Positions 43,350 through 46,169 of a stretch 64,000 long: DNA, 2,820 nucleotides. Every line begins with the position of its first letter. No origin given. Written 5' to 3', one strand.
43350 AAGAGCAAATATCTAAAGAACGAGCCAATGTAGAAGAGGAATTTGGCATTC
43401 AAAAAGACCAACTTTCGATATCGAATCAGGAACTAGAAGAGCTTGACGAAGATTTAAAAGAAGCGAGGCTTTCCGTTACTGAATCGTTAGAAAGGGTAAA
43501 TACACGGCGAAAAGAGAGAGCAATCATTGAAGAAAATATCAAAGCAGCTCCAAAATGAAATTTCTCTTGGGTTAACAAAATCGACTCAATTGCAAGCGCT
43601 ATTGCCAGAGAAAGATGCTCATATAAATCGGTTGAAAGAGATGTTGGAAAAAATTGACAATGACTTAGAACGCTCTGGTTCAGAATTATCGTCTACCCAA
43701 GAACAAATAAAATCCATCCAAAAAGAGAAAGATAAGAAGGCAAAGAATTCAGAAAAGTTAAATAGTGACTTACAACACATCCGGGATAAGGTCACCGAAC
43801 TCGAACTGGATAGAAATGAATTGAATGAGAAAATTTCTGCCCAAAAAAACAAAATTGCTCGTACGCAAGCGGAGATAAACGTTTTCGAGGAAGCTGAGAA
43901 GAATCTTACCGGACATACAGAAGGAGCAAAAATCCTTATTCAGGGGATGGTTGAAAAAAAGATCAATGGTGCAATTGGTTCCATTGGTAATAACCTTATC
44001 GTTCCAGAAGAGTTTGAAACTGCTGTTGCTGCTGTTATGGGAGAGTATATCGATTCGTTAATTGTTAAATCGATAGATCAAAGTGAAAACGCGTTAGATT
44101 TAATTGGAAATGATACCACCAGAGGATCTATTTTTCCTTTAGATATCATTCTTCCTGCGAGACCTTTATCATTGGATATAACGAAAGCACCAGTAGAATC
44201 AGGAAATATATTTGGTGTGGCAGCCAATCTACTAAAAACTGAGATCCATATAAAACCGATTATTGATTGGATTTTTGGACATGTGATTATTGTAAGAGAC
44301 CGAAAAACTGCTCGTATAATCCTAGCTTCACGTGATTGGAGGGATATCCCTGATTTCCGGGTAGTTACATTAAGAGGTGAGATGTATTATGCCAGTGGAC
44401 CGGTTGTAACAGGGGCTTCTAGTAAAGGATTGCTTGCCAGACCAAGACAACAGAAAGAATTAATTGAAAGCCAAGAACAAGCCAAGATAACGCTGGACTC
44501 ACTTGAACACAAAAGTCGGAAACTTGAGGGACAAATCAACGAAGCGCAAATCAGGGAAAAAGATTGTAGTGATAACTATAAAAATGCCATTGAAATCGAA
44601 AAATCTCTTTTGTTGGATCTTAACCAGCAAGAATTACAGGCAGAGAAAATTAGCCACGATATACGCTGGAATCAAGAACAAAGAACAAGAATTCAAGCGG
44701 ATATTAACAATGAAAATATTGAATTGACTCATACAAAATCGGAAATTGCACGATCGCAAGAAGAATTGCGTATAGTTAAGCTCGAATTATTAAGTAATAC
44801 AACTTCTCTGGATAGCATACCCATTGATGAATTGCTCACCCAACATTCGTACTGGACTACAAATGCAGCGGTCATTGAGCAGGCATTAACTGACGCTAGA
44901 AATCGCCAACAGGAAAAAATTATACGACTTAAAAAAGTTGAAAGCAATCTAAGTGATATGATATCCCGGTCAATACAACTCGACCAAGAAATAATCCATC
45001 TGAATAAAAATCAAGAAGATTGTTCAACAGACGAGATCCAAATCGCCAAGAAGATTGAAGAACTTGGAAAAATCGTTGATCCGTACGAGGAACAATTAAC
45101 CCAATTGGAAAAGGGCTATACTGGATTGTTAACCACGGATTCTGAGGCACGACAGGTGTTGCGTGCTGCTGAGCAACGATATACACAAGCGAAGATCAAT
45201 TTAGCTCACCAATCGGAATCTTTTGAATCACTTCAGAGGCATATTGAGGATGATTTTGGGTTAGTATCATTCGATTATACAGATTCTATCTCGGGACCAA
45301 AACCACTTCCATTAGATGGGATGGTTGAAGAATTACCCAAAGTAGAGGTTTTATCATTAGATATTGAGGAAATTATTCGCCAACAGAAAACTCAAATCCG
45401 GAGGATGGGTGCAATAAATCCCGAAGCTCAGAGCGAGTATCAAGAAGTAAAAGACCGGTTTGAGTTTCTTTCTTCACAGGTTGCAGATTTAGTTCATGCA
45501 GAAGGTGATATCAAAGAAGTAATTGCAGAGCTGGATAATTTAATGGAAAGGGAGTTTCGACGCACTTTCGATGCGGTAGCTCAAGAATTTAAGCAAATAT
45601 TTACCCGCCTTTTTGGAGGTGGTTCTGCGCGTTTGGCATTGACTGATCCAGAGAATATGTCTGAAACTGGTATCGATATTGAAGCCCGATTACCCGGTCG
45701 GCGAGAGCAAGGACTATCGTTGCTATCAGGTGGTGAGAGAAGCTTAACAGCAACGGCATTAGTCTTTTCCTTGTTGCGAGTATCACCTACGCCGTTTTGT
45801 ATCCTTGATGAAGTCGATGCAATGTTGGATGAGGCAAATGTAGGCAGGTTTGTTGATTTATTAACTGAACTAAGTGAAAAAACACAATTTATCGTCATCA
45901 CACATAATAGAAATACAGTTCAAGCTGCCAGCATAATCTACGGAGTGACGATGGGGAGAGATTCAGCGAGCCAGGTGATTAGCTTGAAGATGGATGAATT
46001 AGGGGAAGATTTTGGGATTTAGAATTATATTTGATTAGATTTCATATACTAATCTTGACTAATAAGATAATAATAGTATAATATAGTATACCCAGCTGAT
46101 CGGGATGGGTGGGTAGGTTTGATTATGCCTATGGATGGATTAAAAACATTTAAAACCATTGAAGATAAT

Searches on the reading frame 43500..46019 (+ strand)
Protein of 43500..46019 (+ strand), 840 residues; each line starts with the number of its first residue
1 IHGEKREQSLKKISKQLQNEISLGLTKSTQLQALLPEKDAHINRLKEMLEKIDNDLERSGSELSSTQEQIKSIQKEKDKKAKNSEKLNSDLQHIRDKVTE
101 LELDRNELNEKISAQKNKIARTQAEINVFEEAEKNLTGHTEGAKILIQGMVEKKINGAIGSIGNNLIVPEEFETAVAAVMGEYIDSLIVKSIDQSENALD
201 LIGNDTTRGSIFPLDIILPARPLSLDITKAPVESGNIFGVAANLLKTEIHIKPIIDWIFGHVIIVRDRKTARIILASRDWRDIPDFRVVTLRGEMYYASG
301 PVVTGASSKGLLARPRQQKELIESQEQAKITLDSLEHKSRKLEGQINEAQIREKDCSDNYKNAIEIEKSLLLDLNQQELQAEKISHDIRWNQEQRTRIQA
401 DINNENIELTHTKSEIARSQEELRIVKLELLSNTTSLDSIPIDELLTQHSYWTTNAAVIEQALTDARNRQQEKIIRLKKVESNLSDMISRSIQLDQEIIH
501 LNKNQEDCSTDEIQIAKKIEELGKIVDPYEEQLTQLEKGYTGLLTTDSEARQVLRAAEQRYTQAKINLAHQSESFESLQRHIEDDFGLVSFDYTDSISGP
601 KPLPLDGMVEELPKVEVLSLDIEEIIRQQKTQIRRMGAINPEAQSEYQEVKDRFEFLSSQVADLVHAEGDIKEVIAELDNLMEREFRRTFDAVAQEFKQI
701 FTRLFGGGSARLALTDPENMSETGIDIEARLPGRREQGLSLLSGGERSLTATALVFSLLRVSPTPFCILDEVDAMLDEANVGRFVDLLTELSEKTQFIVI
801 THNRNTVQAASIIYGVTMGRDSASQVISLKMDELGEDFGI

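Call 39: search_protein_families(library=pfam, max_evalue=0.00001, proteins=[window:43500-46019:+])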
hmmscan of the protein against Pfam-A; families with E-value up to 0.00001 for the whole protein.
seq(840 aa): 2 families
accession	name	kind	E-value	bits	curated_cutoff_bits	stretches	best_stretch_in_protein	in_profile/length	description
PF02463.25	SMC_N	-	6.9e-30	104.6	40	1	131-823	135-218/220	RecF/RecN/SMC N terminal domain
PF06470.18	SMC_hinge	-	1.5e-11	45.1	22.5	1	156-274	2-115/116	SMC proteins Flexible Hinge Domain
